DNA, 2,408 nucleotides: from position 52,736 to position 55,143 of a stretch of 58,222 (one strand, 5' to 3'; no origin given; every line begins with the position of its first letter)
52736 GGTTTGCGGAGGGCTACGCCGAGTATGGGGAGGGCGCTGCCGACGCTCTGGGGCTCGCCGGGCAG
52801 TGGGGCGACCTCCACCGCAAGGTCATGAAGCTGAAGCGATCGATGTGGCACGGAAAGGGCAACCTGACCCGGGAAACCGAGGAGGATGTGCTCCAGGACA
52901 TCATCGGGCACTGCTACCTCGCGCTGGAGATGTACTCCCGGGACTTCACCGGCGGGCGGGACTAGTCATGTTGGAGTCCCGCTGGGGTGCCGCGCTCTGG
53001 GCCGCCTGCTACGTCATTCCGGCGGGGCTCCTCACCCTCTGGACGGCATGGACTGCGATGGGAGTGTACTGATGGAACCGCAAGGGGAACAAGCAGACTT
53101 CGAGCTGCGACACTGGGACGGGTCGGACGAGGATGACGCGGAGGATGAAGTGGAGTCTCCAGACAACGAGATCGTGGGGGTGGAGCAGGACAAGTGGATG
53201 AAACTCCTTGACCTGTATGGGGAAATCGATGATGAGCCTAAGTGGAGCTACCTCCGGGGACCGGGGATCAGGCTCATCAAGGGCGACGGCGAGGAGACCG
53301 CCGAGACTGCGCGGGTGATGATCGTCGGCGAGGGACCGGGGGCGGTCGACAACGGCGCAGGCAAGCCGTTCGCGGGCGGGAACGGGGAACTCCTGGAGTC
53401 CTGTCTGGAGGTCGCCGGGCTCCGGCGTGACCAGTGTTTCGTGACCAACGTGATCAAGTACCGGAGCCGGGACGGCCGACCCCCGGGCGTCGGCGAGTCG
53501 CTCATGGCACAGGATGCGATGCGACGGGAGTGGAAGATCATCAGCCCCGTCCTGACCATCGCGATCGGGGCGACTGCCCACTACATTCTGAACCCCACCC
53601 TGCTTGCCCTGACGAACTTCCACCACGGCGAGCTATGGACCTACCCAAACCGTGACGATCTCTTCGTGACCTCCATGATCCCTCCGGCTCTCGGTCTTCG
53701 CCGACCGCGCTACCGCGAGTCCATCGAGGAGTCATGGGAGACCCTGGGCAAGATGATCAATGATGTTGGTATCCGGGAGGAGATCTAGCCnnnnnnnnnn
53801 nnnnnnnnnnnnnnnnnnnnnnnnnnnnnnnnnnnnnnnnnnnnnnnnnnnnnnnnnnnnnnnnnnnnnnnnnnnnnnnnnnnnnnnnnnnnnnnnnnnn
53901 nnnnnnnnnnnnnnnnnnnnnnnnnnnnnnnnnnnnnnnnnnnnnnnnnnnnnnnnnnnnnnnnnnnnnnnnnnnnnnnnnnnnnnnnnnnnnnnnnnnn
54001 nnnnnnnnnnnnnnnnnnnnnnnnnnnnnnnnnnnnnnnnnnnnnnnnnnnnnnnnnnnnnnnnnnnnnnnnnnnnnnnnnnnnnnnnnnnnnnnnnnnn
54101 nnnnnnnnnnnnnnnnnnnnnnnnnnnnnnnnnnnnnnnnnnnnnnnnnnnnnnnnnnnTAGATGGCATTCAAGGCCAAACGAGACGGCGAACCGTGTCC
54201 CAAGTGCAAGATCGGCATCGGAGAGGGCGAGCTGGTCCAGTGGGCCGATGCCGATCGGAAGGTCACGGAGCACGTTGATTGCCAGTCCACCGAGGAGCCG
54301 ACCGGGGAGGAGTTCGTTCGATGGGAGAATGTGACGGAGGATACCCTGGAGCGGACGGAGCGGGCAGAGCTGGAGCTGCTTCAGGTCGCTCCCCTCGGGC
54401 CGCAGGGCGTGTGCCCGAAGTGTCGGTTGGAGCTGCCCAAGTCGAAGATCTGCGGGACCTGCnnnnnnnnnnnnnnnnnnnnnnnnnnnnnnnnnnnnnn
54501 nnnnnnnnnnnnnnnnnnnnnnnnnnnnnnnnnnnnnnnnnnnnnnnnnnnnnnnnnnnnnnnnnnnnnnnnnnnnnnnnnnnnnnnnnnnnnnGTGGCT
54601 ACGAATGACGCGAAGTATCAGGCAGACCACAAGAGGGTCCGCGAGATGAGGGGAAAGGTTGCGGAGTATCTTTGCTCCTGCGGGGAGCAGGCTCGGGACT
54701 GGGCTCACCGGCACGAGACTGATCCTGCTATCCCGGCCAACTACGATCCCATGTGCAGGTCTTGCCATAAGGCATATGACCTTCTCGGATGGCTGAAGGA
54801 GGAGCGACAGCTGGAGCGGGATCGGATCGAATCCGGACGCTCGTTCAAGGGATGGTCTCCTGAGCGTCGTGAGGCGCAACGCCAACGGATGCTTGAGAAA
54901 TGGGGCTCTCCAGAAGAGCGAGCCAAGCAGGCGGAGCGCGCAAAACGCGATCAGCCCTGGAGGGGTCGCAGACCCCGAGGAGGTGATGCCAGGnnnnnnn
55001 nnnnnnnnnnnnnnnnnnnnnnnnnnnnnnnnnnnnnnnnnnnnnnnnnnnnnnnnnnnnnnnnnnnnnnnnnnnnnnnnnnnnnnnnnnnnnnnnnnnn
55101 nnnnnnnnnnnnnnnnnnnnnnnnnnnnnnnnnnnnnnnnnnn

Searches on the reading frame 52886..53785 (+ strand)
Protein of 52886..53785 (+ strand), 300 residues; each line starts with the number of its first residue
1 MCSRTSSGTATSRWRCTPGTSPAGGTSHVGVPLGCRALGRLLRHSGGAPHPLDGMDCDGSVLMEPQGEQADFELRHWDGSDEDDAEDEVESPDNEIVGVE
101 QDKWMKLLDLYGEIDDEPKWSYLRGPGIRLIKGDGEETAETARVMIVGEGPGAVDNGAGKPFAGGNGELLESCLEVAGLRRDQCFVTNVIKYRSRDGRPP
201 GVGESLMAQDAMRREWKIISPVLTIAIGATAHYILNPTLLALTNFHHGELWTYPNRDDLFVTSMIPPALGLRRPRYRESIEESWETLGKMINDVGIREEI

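Call 6: search_protein_families(library=pfam, proteins=[window:52886-53785:+])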
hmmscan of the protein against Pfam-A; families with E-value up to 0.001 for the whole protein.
window:52886-53785:+ (300 aa): 1 family
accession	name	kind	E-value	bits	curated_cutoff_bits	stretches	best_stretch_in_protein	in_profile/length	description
PF03167.25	UDG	-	2e-17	64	24.3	1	139-285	5-138/141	Uracil DNA glycosylase superfamily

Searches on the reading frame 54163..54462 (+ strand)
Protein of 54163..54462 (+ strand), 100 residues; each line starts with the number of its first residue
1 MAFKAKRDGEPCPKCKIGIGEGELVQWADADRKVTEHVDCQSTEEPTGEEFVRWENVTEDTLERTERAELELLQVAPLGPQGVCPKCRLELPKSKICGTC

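Call 6: search_protein_families(library=pfam, proteins=[window:54163-54462:+])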
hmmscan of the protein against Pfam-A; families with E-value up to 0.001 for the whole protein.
window:54163-54462:+ (100 aa): 0 families

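Call 48: search_protein_families(library=phrogs, proteins=[window:54163-54462:+], max_evalue=0.01)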
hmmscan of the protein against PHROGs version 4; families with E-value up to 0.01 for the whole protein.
window:54163-54462:+ (100 aa): 1 family
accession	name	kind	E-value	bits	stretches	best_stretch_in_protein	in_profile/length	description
phrog_1581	-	unknown function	0.0016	19.2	1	2-64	98-142/176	-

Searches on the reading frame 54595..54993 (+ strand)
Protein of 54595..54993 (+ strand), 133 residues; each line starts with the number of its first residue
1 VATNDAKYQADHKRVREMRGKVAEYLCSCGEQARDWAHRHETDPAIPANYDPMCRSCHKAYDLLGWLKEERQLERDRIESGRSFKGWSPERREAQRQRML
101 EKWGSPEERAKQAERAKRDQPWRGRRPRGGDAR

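Call 6: search_protein_families(library=pfam, proteins=[window:54595-54993:+])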
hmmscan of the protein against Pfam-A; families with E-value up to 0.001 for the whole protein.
window:54595-54993:+ (133 aa): 0 families

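Call 47: search_protein_families(library=pfam, proteins=[window:54595-54993:+], max_evalue=10)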
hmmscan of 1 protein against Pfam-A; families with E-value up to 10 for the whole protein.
window:54595-54993:+ (133 aa): 0 families

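Call 48: search_protein_families(library=phrogs, proteins=[window:54595-54993:+], max_evalue=0.01)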
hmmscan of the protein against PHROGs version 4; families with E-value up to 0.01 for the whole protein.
window:54595-54993:+ (133 aa): 2 families
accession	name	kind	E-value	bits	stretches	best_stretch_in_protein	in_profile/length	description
phrog_4160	-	unknown function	9.1e-13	49.5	1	4-79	50-128/178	-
phrog_22195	-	unknown function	2.5e-06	28.3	0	47-63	128-144/148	-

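Call 49: search_dna_similar(query=window:54595-54993:+, collection=phages, mode=protein, max_rows=25, max_evalue=0.001)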
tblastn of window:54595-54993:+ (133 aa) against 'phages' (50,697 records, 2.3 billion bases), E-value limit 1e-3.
Records with a match: 25; places in all: 25; records where one place covers at least 80% of the query: 1.
Best place of each record, by identity: <60% 25.
By first word of the organism name: Mycobacterium 13; Gordonia 9; Rhodococcus 2; Arthrobacter 1.
By host as written in the record: Mycobacterium smegmatis mc2 155 10; Gordonia terrae 3612 5; Mycobacterium smegmatis mc#155 3; Rhodococcus erythropolis RIA 643 2; Gordonia terrae strain Gter34 2; Arthrobacter globiformis NRRL B-2979 SEA 1; Gordonia terrae NRRL B-16283 1; Gordonia rubripertincta NRRL B-16540 1.
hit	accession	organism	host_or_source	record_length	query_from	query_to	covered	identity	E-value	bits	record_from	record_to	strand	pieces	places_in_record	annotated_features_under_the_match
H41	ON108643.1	Mycobacterium phage Leopard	Mycobacterium smegmatis mc#155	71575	3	130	96%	52.3%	4e-29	115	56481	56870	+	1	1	81: hypothetical protein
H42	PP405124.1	Mycobacterium phage Bazzle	Mycobacterium smegmatis mc#155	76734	12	85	56%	35.9%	2e-4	45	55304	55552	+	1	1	82: HNH endonuclease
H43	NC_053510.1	Mycobacterium phage Bromden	Mycobacterium smegmatis mc2 155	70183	12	85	56%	34.8%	6e-4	44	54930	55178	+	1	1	83: hypothetical protein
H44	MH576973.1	Mycobacterium phage Bromden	Mycobacterium smegmatis mc2 155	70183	12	85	56%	34.8%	6e-4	44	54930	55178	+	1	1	83: hypothetical protein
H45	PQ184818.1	Mycobacterium phage Douge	Mycobacterium smegmatis mc#155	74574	12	85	56%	34.8%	6e-4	44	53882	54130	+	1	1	83: hypothetical protein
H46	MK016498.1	Mycobacterium phage Manda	Mycobacterium smegmatis mc2 155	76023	4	86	62%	30.1%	3e-4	45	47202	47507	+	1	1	71: HNH endonuclease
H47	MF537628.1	Rhodococcus phage Bonanza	Rhodococcus erythropolis RIA 643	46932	4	65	47%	38.5%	1e-5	49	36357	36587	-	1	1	51: hypothetical protein | 52: endonuclease VII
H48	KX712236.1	Rhodococcus phage Yogi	Rhodococcus erythropolis RIA 643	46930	4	65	47%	38.5%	1e-5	49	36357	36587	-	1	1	hypothetical protein | endonuclease VII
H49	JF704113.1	Mycobacterium phage UPIE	Mycobacterium smegmatis mc2 155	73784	3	63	46%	38.2%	8e-8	55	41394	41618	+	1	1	58: hypothetical protein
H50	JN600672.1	Mycobacterium phage Fezzik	Mycobacterium smegmatis mc2 155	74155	3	63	46%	38.2%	8e-8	55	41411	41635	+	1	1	hypothetical protein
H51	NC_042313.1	Mycobacterium phage JoeDirt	Mycobacterium smegmatis mc2 155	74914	3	63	46%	38.2%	8e-8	55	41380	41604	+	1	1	57: hypothetical protein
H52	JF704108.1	Mycobacterium phage JoeDirt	Mycobacterium smegmatis mc2 155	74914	3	63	46%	38.2%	8e-8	55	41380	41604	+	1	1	57: hypothetical protein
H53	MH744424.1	Gordonia phage Turuncu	Gordonia terrae 3612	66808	6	62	43%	40.7%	2e-4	45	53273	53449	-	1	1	70: hypothetical protein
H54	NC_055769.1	Gordonia phage Turuncu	Gordonia terrae 3612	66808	6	62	43%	40.7%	2e-4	45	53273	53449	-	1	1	70: hypothetical protein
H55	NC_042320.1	Mycobacterium phage JC27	Mycobacterium smegmatis mc2 155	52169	3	62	45%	37.5%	1e-5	49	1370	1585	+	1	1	3: hypothetical protein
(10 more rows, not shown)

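Call 82: find_homologous_proteins(query=window:54595-54993:+, max_evalue=0.00001)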
Query window:54595-54993:+ (133 aa): 7 proteins with E <= 0.00001 among 21 candidates.
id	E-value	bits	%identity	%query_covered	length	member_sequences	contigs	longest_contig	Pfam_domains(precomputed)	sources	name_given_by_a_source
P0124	2.8e-72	259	100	87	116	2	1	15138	-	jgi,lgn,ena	-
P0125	6.2e-57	210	72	99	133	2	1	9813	-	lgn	-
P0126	7.4e-48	180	65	100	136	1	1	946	-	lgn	-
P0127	9.0e-46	174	66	96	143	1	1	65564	-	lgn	-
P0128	8.2e-42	161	61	96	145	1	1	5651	-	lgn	-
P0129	1.9e-39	153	61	92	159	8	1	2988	-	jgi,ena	-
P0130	2.0e-36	143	55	100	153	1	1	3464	-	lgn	-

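Call 84: find_related_loci(query=A1, collection=viral_contigs, flank=3000)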
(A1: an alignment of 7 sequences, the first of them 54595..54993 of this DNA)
Query A1 (133 aa) in viral_contigs; peptide patterns used: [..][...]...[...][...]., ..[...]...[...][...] (x = any residue, [..] = any of these).
70 stretches matched a pattern; 4 encode a relative of the query (tblastn E <= 1e-3); 4 distinct loci.
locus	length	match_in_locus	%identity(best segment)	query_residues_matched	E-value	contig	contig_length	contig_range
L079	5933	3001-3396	58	1-133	2e-40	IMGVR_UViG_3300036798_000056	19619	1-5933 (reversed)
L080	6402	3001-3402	54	3-133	8e-36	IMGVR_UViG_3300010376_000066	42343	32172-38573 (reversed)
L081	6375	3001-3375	48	8-133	4e-26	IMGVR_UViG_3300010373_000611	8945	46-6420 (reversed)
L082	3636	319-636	34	19-122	6e-10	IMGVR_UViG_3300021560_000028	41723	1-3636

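Call 95: predict_structure(alignment_id=A1)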
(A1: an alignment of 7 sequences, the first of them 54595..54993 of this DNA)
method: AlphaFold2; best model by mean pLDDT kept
length: 133 residues; sequences in the alignment: 7
mean_pLDDT: 68.4   pTM: 0.37
mean pLDDT of the five models: 68.4, 57.3, 57.2, 54.6, 53.1
residues with pLDDT >= 90: 0; 70-90: 73; 50-70: 43; < 50: 17
segments of 3 or more residues with pLDDT < 50: 1-3, 120-133
pLDDT, mean of each block of 10 residues (from residue 1): 55 64 79 79 75 76 59 71 75 79 76 66 44 35
secondary structure, 60 per line:
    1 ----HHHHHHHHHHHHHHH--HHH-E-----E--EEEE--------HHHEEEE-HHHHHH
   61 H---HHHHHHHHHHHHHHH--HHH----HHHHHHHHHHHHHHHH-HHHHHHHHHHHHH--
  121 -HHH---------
elements in order: H5-19 E35-38 E50-53 H55-61 H65-79 H89-104 H106-118

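Call 98: fold_search(model_id=the predicted structure, library=pdb)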
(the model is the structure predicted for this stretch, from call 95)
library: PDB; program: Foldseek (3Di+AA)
matches with E <= 10: 31; with E <= 0.001: 0
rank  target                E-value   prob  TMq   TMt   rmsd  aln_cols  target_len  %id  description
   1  8yha_A                6.4e-02  0.97  0.31  0.14   6.5        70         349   26  Type I-EHNH Cascade-ssDNA complex (released 2024-07-31)
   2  8zp7_B                1.3e-01  0.94  0.32  0.14   5.6        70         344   24  Cryo-EM structure of Cas5-HNH Cascade bound with sDNA, Conf1 (released 2024-12-04)
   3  8zlu_B                2.1e-01  0.75  0.30  0.12   8.5       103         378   20  Cryo-EM strcuture of Cas5-HNH Cascade,Conf1 (released 2024-12-04)
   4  4b86_K                7.2e-01  0.14  0.17  0.23  14.9        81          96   14  Crystal structure of the MSL1-MSL2 complex (3.5A) (released 2013-02-06)
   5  4b86_H                9.9e-01  0.10  0.17  0.21   7.3        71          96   14  Crystal structure of the MSL1-MSL2 complex (3.5A) (released 2013-02-06)
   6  4b86_G                1.1e+00  0.13  0.16  0.19   7.7        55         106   14  Crystal structure of the MSL1-MSL2 complex (3.5A) (released 2013-02-06)
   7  8fm1_A                1.6e+00  0.25  0.26  0.11   6.7        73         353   18  Structure of CBASS Cap5 from Pseudomonas syringae in the absence of a ligand (apo form dimer) (released 2024-02-07)
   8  8fm1_D                1.8e+00  0.16  0.28  0.12  13.6       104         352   19  Structure of CBASS Cap5 from Pseudomonas syringae in the absence of a ligand (apo form dimer) (released 2024-02-07)
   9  6ghc_B                2.0e+00  0.11  0.22  0.12   9.3        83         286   14  Modification dependent EcoKMcrA restriction endonuclease (released 2018-08-08)
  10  8fmh_D                2.3e+00  0.16  0.26  0.11   7.0        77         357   16  Structure of CBASS Cap5 from Pseudomonas syringae as an activated tetramer with the cyclic dinucleotide 3'2'-c-dGAMP l (released 2024-02-07)
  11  4b7y_D                2.3e+00  0.07  0.17  0.21  11.9        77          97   13  Crystal structure of the MSL1-MSL2 complex (released 2013-02-06)
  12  4b86_D                3.5e+00  0.08  0.17  0.21   8.3        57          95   14  Crystal structure of the MSL1-MSL2 complex (3.5A) (released 2013-02-06)
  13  6ghc_A                4.8e+00  0.08  0.24  0.13   9.4        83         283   13  Modification dependent EcoKMcrA restriction endonuclease (released 2018-08-08)
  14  6yxe_A                4.8e+00  0.07  0.19  0.27   7.7        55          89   14  Structure of the Trim69 RING domain (released 2020-10-14)
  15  3lrq_C                4.8e+00  0.05  0.18  0.25   6.7        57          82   21  Crystal structure of the U-box domain of human ubiquitin-protein ligase (E3), NORTHEAST STRUCTURAL GENOMICS CONSORTIUM (released 2010-03-23)
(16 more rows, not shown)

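Call 109: search_protein_representatives(alignment_id=A1)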
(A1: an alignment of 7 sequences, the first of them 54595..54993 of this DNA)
Query: 7 sequences, 141 profile positions. Proteins with E-value up to 0.001 (for the whole library): 3176; up to 1e-10: 439; up to 1e-30: 1. The best 150 are listed.
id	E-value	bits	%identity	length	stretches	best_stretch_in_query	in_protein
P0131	4.6e-42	159.7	-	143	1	1-138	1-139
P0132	2.4e-25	105.5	-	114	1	6-98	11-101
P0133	8.0e-24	100.6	-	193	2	14-69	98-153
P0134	1.7e-18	83.2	-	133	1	12-83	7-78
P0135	6.9e-18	81.3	-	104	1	8-104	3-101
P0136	7.0e-18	81.3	-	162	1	13-89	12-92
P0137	1.2e-17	80.5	-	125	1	15-84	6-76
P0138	1.4e-17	80.3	-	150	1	9-73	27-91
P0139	1.7e-17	80.0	-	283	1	8-107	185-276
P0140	2.1e-17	79.8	-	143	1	7-75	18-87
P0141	3.6e-17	79.0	-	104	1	8-72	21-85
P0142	3.8e-17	78.9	-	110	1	8-112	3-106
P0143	4.1e-17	78.8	-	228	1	8-78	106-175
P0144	4.1e-17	78.8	-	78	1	7-70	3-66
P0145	4.6e-17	78.6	-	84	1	5-71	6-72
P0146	4.7e-17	78.6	-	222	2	11-123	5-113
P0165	1.0e-15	74.2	-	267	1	10-102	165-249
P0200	1.1e-14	71.0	-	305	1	10-79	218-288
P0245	9.9e-14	67.8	-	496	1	7-73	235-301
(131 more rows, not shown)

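Call 111: search_protein_families(library=pfam, proteins=[P0131, P0133, P0134, P0136, P0139, P0143, P0146, P0165, P0200, P0245], max_evalue=0.01)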
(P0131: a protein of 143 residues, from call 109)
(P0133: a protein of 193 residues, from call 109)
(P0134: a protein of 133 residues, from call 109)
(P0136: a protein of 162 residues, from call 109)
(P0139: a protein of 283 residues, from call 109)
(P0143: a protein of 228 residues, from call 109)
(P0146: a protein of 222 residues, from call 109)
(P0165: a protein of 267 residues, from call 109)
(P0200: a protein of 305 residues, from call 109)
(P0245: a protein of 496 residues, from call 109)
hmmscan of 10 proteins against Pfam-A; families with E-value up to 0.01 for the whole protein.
P0131 (143 aa): 2 families
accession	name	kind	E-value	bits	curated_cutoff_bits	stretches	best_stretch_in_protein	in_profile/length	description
PF01844.29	HNH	-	0.0063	17.1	21.4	0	48-67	24-43/47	HNH endonuclease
PF13391.12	HNH_2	-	0.0095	16.2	21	0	48-71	38-61/66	HNH endonuclease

P0133 (193 aa): 0 families

P0134 (133 aa): 1 family
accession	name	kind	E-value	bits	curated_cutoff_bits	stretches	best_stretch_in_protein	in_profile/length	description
PF04545.22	Sigma70_r4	-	0.00045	20.1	24.1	1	90-121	10-41/50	Sigma-70, region 4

P0136 (162 aa): 0 families

P0139 (283 aa): 1 family
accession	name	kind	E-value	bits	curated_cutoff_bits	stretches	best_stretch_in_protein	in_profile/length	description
PF24906.1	Zf_WRKY19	-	0.0014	18.9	27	1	148-166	4-22/24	WRKY19 zinc finger domain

P0143 (228 aa): 0 families

P0146 (222 aa): 0 families

P0165 (267 aa): 1 family
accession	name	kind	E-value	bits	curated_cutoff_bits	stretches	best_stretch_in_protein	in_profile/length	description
PF24906.1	Zf_WRKY19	-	5.1e-08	33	27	1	126-144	4-22/24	WRKY19 zinc finger domain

P0200 (305 aa): 1 family
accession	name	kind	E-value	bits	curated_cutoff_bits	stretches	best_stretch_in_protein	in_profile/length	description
PF24906.1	Zf_WRKY19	-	7.5e-15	54.9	27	2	179-197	4-22/24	WRKY19 zinc finger domain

P0245 (496 aa): 2 families
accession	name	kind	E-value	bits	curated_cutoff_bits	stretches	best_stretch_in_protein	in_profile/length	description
PF10926.14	DUF2800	-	1.3e-75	255.3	21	2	10-221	26-238/368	Protein of unknown function (DUF2800)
PF12705.13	PDDEXK_1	-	9.7e-09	36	22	1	6-215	24-246/247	PD-(D/E)XK nuclease superfamily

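Call 114: get_annotated_region(hit=H41, flank=3500)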
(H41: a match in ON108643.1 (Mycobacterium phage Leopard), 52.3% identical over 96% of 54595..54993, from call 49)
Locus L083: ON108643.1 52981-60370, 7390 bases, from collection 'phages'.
description: Mycobacterium phage Leopard, complete genome.
organism: Mycobacterium phage Leopard (NCBI taxid 2927245)
taxonomy: Viruses; Duplodnaviria; Heunggongvirae; Uroviricota; Caudoviricetes; Onyinyevirus
host: Mycobacterium smegmatis mc#155; source: -; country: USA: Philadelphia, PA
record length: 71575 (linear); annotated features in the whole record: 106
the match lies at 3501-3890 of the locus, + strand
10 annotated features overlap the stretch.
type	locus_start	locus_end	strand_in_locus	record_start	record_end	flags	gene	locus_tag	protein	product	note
CDS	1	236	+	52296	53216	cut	75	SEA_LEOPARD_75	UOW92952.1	AAA-ATPase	-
CDS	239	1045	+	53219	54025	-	76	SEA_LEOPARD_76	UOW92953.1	hypothetical protein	-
CDS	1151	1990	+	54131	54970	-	77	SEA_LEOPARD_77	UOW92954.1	oxidoreductase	-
CDS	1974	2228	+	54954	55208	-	78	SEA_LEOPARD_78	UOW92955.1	hypothetical protein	-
CDS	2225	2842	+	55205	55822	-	79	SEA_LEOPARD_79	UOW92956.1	phosphatase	-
CDS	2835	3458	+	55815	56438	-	80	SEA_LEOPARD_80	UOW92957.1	hypothetical protein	-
CDS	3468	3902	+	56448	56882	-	81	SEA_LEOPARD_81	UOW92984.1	hypothetical protein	-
CDS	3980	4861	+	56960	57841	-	82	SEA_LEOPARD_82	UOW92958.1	DnaE-like DNA polymerase III alpha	-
CDS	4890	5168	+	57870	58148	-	83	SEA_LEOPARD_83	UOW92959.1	hypothetical protein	-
CDS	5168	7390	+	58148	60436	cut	84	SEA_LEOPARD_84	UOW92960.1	DnaE-like DNA polymerase III alpha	-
